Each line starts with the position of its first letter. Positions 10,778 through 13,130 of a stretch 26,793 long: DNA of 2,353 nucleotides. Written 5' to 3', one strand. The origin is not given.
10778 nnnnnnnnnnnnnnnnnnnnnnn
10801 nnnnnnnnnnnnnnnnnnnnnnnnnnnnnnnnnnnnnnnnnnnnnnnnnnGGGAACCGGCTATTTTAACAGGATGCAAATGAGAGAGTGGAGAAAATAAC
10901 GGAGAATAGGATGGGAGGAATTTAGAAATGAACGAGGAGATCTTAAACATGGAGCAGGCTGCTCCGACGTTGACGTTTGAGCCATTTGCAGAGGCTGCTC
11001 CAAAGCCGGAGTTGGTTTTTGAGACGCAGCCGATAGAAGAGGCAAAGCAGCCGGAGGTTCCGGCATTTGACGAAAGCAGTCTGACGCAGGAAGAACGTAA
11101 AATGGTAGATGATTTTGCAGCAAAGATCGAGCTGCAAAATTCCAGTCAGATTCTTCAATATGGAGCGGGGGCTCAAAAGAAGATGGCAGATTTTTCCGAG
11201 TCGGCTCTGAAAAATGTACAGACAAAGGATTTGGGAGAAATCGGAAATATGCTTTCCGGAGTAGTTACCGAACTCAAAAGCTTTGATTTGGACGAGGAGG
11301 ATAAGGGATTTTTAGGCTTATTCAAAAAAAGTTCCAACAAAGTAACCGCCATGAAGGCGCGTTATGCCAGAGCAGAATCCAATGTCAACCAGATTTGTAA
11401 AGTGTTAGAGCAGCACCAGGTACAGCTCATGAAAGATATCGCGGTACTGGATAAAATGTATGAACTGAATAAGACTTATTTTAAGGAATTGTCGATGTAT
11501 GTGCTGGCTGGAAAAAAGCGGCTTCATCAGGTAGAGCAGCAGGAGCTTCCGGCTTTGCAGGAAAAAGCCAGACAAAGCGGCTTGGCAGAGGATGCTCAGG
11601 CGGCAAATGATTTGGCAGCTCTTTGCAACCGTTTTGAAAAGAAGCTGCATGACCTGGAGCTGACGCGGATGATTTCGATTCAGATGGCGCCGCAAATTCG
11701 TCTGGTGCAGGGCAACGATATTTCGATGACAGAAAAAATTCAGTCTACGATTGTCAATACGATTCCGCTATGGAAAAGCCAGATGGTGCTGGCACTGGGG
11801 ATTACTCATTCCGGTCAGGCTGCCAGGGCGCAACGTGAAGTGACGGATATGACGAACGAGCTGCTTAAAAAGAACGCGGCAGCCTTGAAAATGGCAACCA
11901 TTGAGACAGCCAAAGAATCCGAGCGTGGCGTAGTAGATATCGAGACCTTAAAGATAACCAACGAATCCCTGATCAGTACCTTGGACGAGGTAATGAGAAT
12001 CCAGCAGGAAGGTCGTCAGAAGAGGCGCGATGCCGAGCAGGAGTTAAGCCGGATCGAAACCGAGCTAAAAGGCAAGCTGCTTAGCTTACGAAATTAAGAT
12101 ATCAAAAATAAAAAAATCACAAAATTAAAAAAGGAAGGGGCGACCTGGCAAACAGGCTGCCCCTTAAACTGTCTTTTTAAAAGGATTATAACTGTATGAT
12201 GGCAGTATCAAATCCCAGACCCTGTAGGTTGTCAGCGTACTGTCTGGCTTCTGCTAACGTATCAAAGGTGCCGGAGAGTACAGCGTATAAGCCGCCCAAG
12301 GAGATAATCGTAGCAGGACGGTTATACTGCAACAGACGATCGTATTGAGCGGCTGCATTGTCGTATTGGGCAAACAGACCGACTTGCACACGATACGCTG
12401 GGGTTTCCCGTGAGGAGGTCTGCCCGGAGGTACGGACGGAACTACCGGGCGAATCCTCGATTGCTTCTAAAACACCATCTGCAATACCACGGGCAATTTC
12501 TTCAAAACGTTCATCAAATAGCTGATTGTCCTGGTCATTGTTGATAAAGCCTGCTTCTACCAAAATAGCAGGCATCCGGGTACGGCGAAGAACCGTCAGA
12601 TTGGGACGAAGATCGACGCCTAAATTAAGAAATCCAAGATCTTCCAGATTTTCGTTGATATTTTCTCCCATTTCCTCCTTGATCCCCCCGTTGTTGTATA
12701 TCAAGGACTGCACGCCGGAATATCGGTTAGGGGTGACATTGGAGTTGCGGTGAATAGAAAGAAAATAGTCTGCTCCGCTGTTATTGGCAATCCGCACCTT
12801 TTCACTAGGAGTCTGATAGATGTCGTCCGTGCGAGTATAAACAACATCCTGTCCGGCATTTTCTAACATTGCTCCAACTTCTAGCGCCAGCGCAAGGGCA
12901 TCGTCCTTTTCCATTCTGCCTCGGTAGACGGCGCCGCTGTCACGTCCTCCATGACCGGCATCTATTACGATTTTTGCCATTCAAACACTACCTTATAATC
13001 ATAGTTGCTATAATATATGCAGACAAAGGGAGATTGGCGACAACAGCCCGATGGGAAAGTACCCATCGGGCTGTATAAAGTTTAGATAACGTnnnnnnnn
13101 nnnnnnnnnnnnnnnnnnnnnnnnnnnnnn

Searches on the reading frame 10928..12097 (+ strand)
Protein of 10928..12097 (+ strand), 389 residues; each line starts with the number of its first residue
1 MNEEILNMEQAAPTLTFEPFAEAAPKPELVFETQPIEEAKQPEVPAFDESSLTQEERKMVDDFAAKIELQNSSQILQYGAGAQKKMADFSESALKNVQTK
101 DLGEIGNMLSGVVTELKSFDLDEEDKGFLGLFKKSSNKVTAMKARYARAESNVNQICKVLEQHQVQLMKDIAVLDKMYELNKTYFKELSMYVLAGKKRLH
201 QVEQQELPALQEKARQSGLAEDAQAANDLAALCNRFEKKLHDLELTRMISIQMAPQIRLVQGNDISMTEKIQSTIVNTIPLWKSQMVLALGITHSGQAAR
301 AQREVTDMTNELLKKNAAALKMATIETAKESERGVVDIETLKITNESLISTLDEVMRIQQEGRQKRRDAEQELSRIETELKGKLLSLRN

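Call 81: search_protein_families(library=pfam, proteins=[window:10928-12097:+], max_evalue=0.0001)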
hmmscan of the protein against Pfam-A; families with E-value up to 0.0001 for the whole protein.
window:10928-12097:+ (389 aa): 1 family
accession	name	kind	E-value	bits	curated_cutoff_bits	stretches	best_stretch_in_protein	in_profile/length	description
PF05816.16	TelA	-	1.4e-127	425.8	30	1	60-385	1-331/332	Toxic anion resistance protein (TelA)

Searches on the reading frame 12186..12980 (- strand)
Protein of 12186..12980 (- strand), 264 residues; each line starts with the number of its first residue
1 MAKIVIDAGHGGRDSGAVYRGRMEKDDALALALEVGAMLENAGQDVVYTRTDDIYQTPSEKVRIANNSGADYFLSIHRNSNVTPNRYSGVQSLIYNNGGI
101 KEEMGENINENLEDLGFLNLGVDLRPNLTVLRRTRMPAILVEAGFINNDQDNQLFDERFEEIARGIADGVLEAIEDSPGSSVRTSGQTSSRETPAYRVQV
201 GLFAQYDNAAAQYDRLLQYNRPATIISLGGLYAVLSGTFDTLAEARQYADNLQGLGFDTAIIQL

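Call 81: search_protein_families(library=pfam, proteins=[window:12186-12980:-], max_evalue=0.0001)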
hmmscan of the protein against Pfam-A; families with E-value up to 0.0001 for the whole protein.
window:12186-12980:- (264 aa): 2 families
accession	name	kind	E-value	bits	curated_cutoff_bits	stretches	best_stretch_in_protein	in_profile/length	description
PF01520.23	Amidase_3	-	4.3e-42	144.5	27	1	4-171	1-173/174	N-acetylmuramoyl-L-alanine amidase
PF05036.18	SPOR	-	3e-10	40.7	21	1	195-262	4-75/76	SPOR domain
